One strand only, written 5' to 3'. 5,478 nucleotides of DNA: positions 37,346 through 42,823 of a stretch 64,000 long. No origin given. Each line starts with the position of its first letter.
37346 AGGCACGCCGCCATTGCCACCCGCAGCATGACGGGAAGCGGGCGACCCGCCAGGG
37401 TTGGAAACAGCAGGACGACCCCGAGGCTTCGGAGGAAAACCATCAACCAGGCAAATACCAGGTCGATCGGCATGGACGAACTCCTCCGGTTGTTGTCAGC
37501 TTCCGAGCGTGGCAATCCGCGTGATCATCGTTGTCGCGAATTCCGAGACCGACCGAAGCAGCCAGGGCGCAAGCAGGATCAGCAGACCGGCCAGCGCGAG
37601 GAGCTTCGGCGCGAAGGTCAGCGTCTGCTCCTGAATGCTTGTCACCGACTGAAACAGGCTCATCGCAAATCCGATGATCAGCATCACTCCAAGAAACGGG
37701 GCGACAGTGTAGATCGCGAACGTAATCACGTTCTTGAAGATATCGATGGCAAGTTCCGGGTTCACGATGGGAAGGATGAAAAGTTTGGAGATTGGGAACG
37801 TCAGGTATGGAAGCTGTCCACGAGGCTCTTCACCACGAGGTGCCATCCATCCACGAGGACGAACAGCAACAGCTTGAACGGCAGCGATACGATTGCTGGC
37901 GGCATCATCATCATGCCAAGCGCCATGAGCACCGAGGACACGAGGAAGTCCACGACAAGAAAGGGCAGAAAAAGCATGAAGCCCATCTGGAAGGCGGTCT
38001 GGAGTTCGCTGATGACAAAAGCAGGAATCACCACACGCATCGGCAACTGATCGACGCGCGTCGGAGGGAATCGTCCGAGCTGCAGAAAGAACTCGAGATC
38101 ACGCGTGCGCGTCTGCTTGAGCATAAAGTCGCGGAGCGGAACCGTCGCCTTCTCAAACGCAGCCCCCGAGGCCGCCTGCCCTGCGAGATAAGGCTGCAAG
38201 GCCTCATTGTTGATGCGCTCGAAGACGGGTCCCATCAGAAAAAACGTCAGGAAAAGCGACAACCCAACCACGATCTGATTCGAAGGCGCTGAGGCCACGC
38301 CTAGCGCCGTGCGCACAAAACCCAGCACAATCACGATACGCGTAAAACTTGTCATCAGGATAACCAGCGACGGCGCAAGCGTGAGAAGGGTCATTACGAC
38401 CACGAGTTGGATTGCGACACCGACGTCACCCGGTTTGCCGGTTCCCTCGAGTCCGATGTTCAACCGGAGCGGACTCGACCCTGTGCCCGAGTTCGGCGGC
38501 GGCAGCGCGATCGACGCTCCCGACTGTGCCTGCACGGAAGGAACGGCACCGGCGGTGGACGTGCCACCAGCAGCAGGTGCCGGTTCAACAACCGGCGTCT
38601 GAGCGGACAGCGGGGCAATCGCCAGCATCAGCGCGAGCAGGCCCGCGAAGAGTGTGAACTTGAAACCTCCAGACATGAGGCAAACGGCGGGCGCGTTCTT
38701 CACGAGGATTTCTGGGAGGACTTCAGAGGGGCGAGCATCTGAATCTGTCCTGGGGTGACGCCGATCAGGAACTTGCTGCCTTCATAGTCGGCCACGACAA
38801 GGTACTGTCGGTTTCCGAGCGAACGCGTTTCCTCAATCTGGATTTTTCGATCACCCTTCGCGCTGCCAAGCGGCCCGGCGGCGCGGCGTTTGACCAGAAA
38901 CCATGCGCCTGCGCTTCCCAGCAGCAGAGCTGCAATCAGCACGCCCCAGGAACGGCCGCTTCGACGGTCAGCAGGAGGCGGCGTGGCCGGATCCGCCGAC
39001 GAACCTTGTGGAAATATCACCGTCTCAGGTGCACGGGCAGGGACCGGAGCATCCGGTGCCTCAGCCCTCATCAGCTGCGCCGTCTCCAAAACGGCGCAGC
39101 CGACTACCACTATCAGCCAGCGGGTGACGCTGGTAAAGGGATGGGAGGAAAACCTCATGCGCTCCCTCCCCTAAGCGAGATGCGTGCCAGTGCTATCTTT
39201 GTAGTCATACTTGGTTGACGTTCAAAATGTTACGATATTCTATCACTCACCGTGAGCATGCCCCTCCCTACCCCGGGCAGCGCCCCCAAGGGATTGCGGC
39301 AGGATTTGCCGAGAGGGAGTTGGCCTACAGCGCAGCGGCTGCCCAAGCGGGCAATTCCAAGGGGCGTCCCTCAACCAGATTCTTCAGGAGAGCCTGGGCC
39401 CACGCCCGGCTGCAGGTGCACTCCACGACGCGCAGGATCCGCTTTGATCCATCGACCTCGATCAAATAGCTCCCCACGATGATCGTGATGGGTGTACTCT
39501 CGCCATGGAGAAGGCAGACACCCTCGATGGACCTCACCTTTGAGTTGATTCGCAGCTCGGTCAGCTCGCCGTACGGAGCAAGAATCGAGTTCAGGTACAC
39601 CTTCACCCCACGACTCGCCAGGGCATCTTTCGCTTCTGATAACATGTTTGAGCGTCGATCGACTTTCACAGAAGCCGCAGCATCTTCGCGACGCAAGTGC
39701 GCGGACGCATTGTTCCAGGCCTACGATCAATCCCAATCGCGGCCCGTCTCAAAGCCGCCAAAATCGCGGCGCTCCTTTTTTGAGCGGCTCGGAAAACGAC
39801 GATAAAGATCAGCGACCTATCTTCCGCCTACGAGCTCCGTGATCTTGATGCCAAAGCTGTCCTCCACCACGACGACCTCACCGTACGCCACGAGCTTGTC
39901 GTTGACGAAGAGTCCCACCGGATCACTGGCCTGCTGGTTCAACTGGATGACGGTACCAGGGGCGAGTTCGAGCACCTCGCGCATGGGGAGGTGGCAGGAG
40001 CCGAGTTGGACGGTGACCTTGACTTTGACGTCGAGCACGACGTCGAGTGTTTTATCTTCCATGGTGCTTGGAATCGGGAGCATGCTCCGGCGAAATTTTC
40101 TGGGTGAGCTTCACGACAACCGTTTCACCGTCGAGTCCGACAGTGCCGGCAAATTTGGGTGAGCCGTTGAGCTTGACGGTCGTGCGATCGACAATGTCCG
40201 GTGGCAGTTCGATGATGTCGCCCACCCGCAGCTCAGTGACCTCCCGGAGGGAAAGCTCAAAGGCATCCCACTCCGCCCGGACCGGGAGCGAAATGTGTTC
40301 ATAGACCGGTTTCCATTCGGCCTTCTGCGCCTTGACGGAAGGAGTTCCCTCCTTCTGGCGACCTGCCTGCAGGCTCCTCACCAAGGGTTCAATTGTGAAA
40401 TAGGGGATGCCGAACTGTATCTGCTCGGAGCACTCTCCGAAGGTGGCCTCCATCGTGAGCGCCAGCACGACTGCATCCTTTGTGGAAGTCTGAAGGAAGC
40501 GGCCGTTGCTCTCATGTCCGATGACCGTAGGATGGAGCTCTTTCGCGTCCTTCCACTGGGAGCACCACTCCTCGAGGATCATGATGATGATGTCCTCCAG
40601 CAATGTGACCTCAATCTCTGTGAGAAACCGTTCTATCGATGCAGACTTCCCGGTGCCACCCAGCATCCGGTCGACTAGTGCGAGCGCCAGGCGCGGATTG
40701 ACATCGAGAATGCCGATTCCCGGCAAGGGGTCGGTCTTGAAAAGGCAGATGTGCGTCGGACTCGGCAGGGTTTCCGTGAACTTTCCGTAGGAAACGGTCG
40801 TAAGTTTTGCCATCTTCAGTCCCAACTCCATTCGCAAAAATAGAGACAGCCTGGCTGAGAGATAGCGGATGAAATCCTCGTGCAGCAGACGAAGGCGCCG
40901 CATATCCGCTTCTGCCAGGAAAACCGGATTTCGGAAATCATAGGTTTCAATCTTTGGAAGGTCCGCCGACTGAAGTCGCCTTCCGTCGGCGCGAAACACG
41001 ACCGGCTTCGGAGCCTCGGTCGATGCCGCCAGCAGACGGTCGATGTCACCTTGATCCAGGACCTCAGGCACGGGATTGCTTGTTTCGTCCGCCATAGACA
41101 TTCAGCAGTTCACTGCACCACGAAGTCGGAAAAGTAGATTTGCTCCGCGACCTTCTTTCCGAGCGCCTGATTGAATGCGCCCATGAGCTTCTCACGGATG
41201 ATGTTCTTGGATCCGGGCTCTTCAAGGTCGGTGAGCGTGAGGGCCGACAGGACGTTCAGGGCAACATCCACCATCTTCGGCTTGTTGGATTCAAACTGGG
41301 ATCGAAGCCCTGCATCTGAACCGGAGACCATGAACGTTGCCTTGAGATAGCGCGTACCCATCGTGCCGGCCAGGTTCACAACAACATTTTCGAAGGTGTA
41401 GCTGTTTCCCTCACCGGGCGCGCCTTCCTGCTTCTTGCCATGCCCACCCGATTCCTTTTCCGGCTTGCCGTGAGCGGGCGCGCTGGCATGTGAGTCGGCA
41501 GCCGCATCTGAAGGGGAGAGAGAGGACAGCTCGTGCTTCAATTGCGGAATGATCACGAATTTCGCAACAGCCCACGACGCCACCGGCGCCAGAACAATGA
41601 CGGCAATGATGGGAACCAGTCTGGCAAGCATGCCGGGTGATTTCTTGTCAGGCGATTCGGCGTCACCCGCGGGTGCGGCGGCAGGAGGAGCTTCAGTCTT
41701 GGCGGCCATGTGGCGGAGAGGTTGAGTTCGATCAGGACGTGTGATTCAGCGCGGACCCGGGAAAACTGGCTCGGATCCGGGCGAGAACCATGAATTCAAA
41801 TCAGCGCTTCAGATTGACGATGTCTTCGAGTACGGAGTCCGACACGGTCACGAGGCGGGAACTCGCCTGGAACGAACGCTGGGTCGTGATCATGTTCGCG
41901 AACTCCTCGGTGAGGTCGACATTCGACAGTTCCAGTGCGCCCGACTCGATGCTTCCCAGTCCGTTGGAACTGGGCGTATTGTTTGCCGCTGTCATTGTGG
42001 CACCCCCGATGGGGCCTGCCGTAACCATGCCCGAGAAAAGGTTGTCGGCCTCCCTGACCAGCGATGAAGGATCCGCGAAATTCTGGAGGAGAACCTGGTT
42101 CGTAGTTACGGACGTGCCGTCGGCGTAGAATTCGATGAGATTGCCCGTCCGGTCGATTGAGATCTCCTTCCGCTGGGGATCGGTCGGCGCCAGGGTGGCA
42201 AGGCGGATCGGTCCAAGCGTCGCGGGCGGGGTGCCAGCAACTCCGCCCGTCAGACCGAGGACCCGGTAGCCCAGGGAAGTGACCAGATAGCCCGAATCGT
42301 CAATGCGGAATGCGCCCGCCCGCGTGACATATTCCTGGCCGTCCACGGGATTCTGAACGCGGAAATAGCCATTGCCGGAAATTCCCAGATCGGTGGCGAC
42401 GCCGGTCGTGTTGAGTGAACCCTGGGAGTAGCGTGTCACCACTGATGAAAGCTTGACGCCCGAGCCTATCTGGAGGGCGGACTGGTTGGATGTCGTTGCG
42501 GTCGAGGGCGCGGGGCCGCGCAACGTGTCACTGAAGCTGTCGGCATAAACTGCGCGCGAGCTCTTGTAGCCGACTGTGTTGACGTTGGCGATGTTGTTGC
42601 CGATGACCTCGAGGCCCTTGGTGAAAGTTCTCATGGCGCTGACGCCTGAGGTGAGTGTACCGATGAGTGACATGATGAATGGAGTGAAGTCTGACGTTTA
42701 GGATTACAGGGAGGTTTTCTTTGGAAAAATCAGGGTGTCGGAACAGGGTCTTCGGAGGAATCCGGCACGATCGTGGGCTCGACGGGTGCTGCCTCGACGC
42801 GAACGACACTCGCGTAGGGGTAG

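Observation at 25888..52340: Conserved palindrome CGGCA-N5-TGCCG at phased distances upstream of all five sigma54 promoters: candidate flagellar enhancer (UAS)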

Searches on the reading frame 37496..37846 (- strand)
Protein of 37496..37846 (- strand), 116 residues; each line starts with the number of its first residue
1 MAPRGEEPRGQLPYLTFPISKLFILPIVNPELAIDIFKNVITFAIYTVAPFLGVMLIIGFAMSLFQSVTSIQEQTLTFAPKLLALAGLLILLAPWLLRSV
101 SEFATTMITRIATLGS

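Call 59: search_protein_families(library=pfam, max_evalue=1, proteins=[window:37496-37846:-])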
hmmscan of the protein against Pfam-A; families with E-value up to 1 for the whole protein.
window:37496-37846:- (116 aa): 3 families
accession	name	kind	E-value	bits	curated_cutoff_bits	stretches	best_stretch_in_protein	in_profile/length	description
PF01313.24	Bac_export_3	-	4.9e-23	81.3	25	1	33-104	2-73/74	Bacterial export proteins, family 3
PF03779.20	SPW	-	0.0095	16.8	31.5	1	54-107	30-78/93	SPW repeat domain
PF01312.24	Bac_export_2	-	0.073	12.7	24.4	1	30-83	63-116/335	FlhB HrpN YscU SpaS Family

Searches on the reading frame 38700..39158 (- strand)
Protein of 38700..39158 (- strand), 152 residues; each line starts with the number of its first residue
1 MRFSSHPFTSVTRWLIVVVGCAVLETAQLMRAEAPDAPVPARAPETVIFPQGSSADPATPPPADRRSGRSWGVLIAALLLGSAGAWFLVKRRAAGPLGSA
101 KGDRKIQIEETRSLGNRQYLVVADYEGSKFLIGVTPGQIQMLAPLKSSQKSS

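Call 9: search_protein_families(library=ncbifam, proteins=[window:38700-39158:-])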
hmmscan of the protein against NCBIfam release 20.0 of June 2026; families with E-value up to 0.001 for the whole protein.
window:38700-39158:- (152 aa): 1 family
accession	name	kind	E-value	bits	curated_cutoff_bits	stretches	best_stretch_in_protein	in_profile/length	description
TIGR03500.1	FliO_TIGR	equivalog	6.2e-11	42.2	55.25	1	83-143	9-68/70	flagellar biosynthetic protein FliO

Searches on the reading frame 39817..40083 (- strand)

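Call 59: search_protein_families(library=pfam, max_evalue=1, proteins=[window:39817-40083:-])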
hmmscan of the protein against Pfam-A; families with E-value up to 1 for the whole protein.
window:39817-40083:- (88 aa): 2 families
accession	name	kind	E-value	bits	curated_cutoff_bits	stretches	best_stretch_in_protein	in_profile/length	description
PF01052.25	FliMN_C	-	8.8e-24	83.7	23.8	1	16-85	3-72/73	Type III flagellar switch regulator (C-ring) FliN C-term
PF23553.1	NELF-A_N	-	0.036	14.5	27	1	17-69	41-95/146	NELF-A N-terminal domain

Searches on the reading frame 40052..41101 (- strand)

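Call 17: search_protein_families(library=pfam, proteins=[window:40052-41101:-])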
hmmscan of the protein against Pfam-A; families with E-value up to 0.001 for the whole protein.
window:40052-41101:- (349 aa): 2 families
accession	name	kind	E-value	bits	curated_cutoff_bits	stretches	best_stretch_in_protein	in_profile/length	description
PF02154.20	FliM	-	1.9e-39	136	27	1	54-243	1-191/192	Flagellar motor switch protein FliM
PF01052.25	FliMN_C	-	6e-13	49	23.8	1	269-336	5-72/73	Type III flagellar switch regulator (C-ring) FliN C-term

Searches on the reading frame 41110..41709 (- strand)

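Call 17: search_protein_families(library=pfam, proteins=[window:41110-41709:-])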
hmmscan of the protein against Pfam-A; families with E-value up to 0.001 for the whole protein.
window:41110-41709:- (199 aa): 1 family
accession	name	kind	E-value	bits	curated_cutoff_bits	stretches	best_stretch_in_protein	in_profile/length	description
PF03748.19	FliL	-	1.6e-15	57.9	24.6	1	104-199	2-103/103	Flagellar basal body-associated protein FliL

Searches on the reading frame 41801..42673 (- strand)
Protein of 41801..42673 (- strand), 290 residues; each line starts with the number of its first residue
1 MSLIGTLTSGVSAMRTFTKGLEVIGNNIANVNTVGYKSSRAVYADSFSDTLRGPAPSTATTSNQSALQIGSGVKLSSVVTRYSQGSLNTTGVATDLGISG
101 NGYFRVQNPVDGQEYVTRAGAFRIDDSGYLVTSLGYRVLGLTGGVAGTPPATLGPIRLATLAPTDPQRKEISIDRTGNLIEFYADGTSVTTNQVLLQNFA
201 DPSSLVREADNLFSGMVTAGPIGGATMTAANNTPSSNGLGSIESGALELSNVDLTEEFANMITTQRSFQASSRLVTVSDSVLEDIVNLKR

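Call 17: search_protein_families(library=pfam, proteins=[window:41801-42673:-])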
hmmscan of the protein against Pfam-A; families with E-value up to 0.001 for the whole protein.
window:41801-42673:- (290 aa): 3 families
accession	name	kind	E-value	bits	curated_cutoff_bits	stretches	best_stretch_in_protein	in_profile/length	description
PF06429.18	Flg_bbr_C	-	2.7e-15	56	23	1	244-288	2-46/46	Flagellar basal body rod FlgEFG protein C-terminal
PF22692.1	LlgE_F_G_D1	-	6e-14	52.4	27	1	98-178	2-61/64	Flagellar hook protein FlgE/F/G D1 domain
PF00460.25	Flg_bb_rod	-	9.5e-10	38.7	20.7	1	9-37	3-31/31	Flagella basal body rod protein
